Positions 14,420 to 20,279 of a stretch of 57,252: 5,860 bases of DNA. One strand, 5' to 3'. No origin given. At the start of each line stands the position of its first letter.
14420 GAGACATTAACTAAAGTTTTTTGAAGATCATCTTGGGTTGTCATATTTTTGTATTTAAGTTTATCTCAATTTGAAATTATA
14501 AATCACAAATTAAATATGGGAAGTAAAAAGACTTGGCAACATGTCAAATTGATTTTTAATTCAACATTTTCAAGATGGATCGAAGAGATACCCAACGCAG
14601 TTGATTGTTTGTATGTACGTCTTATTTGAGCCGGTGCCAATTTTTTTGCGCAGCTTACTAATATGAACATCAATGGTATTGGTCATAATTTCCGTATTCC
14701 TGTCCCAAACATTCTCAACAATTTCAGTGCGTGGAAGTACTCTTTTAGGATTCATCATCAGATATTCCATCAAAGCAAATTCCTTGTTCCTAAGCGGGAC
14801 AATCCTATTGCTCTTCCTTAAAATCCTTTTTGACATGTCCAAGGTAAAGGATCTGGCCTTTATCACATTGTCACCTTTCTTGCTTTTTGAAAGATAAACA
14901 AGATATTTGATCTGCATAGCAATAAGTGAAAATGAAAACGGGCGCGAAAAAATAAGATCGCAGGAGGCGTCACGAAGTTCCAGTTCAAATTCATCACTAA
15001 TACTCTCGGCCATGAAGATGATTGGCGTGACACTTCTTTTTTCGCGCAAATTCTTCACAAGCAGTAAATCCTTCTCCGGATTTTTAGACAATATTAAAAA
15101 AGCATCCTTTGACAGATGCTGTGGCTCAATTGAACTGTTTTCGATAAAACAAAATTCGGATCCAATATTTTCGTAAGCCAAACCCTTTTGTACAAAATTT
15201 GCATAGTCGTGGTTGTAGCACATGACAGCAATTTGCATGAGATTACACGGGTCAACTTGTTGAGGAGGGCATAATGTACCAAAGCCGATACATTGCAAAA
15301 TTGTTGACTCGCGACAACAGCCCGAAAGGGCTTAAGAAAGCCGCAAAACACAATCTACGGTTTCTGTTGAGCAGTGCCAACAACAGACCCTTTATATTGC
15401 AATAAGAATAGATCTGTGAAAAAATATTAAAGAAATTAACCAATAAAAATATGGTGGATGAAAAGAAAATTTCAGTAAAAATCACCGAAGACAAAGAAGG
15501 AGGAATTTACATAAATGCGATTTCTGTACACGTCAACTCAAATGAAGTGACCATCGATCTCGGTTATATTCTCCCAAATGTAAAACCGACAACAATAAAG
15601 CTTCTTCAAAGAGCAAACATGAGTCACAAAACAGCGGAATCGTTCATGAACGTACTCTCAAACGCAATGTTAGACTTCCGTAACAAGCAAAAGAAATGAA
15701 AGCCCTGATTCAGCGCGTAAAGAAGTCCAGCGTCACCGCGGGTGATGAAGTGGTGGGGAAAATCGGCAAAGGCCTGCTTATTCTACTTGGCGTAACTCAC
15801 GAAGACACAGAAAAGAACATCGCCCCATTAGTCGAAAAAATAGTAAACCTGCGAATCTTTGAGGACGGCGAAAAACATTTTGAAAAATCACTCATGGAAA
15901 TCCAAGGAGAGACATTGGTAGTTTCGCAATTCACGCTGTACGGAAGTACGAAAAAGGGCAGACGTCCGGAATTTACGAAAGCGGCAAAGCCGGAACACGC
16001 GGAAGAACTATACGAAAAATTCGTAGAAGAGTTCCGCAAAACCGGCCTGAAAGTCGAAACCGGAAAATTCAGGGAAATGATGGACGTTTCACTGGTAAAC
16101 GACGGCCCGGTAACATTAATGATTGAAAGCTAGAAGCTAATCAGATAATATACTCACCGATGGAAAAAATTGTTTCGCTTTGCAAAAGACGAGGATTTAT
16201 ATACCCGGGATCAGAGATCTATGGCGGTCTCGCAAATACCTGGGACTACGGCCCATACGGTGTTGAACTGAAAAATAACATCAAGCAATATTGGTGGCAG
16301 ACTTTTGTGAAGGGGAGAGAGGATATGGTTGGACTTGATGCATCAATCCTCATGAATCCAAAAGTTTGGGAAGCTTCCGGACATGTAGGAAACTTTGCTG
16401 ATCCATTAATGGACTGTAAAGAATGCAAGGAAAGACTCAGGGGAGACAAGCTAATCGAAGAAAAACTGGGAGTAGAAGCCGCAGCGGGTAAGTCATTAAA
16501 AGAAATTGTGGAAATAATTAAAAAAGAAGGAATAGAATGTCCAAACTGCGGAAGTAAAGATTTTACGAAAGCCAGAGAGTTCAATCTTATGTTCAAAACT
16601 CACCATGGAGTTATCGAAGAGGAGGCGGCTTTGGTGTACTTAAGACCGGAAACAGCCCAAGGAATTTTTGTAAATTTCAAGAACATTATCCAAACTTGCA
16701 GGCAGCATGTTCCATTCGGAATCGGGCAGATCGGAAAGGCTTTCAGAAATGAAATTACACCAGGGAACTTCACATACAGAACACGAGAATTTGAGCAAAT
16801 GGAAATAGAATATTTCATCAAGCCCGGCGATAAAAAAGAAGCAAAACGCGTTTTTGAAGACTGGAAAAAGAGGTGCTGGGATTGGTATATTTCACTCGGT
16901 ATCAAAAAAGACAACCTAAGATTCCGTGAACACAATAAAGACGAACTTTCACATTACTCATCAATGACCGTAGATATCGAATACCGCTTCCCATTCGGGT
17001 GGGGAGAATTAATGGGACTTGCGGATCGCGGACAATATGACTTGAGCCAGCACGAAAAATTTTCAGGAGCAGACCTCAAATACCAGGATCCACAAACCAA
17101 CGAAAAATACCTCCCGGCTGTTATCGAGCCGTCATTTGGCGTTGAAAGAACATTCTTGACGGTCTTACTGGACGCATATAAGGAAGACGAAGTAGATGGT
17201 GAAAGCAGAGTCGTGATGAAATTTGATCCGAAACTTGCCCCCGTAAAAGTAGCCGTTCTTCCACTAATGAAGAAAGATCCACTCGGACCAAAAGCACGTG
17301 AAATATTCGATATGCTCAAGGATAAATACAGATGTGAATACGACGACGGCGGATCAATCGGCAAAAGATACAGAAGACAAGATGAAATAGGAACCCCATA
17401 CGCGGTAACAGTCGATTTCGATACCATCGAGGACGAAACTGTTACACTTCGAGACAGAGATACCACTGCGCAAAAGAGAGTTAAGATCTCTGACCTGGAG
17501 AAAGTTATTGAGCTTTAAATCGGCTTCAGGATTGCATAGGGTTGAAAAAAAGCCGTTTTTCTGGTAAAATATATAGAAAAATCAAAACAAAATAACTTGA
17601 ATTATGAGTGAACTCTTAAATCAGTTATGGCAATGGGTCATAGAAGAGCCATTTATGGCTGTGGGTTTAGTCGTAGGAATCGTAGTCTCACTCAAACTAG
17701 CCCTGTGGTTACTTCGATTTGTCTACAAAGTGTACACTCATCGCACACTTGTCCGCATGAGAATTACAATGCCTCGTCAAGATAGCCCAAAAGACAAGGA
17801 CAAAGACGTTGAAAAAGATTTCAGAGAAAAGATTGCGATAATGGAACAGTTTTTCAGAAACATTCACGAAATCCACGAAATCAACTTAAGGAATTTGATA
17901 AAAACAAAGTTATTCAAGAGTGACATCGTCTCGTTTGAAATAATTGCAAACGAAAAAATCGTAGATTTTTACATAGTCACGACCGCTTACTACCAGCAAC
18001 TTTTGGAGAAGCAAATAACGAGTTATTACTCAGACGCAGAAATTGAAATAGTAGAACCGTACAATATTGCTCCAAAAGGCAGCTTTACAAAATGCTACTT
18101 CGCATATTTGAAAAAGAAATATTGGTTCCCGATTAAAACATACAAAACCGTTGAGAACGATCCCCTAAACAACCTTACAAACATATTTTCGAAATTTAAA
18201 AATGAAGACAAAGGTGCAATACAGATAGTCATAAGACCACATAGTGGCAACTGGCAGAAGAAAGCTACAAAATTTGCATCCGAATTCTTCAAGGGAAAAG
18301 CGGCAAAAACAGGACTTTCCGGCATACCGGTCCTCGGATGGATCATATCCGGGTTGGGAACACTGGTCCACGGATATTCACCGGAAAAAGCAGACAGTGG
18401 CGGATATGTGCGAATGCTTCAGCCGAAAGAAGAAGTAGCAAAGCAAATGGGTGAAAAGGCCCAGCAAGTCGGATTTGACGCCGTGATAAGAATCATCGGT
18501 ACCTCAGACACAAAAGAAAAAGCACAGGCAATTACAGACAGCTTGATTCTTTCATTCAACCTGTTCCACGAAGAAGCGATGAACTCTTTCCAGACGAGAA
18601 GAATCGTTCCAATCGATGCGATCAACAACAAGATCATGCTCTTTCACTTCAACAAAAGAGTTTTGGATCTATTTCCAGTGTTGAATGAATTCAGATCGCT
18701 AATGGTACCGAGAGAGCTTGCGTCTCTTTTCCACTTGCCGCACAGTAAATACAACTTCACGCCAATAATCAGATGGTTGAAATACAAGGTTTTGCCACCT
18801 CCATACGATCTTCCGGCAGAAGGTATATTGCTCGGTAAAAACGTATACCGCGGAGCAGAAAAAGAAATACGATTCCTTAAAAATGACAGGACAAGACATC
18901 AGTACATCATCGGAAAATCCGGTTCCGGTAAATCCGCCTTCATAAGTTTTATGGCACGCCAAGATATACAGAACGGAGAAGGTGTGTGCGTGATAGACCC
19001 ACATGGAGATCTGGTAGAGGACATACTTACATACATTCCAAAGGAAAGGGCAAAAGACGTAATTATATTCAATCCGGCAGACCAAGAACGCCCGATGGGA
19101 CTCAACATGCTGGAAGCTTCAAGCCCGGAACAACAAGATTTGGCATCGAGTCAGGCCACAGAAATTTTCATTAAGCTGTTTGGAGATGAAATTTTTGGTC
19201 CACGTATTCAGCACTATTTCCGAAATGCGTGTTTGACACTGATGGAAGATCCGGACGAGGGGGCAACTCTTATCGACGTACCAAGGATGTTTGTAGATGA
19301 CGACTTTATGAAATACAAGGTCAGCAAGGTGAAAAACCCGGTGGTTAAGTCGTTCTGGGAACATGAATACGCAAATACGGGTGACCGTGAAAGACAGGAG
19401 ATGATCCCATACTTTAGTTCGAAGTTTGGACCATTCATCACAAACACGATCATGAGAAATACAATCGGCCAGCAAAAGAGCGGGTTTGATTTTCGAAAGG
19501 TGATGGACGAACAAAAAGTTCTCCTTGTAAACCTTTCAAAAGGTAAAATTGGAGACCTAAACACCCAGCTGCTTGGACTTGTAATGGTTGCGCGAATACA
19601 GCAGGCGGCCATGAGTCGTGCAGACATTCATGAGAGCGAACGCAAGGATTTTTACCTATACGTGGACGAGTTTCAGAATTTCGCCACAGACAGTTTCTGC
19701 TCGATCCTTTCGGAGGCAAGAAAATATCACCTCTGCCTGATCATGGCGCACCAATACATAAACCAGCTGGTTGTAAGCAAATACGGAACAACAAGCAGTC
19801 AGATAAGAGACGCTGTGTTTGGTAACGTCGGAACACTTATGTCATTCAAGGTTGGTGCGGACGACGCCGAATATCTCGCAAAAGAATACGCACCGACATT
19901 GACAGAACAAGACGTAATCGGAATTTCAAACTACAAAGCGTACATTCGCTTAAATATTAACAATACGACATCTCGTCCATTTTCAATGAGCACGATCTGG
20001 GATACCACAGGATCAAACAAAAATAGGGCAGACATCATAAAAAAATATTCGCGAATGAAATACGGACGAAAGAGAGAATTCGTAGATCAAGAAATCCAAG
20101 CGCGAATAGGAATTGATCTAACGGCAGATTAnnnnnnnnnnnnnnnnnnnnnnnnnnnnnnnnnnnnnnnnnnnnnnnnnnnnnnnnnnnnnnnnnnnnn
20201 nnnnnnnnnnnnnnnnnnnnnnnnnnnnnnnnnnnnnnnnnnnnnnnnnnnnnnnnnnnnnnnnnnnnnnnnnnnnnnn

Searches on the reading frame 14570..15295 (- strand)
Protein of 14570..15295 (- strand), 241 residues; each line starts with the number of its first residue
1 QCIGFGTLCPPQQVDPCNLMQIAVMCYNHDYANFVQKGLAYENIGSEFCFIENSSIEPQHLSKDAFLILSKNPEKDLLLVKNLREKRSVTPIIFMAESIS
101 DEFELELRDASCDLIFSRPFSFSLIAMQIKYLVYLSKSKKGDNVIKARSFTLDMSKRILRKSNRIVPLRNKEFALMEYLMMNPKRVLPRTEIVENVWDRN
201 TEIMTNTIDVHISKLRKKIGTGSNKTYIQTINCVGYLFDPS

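Call 25: search_protein_families(library=pfam, proteins=[window:14570-15295:-], max_evalue=0.001)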
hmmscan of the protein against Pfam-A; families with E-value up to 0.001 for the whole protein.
window:14570-15295:- (241 aa): 1 family
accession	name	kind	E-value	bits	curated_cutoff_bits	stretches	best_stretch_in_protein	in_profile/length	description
PF00486.34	Trans_reg_C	-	2.3e-24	85.7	26.2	1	166-238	4-77/77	Transcriptional regulatory protein, C terminal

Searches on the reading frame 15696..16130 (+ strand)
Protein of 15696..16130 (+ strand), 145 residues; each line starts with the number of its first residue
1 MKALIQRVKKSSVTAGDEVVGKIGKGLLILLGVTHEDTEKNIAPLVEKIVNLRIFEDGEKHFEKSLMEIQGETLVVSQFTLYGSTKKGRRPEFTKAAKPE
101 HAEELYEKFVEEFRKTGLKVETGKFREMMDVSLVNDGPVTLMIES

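Call 25: search_protein_families(library=pfam, proteins=[window:15696-16130:+], max_evalue=0.001)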
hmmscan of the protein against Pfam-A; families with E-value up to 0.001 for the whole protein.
window:15696-16130:+ (145 aa): 1 family
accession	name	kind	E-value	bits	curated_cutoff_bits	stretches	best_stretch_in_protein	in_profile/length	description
PF02580.21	Tyr_Deacylase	-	3.8e-59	199.6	25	1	2-144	1-144/144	D-Tyr-tRNA(Tyr) deacylase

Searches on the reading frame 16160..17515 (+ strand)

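Call 25: search_protein_families(library=pfam, proteins=[window:16160-17515:+], max_evalue=0.001)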
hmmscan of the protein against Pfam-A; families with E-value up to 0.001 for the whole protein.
window:16160-17515:+ (452 aa): 2 families
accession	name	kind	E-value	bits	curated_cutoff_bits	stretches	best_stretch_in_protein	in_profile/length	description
PF03129.25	HGTP_anticodon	-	5.9e-22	78.1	21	1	363-450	1-91/94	Anticodon binding domain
PF00587.30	tRNA-synt_2b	-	1e-09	39.2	29.3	1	154-336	6-176/179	tRNA synthetase class II core domain (G, H, P, S and T)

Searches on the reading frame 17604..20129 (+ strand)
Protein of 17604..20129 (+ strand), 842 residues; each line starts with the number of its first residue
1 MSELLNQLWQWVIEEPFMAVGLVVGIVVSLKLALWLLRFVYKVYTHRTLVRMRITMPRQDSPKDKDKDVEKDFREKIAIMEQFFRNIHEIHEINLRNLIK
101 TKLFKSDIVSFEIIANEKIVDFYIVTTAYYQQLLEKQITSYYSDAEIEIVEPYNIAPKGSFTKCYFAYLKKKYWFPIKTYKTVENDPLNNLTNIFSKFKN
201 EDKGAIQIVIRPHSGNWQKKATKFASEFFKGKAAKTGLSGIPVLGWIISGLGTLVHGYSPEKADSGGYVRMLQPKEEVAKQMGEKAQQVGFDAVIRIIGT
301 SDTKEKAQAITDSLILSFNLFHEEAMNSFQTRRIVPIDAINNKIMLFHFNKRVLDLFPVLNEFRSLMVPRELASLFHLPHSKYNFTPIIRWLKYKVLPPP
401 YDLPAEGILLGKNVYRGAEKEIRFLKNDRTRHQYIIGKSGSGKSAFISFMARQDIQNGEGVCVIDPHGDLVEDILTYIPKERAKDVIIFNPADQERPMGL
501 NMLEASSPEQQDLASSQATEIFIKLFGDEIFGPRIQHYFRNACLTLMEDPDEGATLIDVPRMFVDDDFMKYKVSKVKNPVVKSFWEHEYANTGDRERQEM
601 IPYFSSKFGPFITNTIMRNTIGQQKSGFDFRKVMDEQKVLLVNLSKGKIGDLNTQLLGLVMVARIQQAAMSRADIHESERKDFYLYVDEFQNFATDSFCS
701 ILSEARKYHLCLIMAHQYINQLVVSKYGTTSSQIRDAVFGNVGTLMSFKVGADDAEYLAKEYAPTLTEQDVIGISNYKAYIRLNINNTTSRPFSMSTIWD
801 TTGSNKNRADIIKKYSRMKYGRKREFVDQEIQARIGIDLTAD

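Call 25: search_protein_families(library=pfam, proteins=[window:17604-20129:+], max_evalue=0.001)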
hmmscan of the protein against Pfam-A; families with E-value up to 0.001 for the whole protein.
window:17604-20129:+ (842 aa): 4 families
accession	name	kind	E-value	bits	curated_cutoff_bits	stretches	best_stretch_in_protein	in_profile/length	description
PF10412.15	TrwB_AAD_bind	-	5.2e-13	49.1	20.5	1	422-775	7-332/387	Type IV secretion-system coupling protein DNA-binding domain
PF01935.23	DUF87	-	8.5e-07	29.7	23.2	1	427-497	20-84/220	Helicase HerA, central domain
PF12696.13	TraG-D_C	-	1.2e-06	28.9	22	1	684-760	3-77/126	TraM recognition site of TraD and TraG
PF00270.35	DEAD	-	0.00065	19.9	26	0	432-478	16-65/167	DEAD/DEAH box helicase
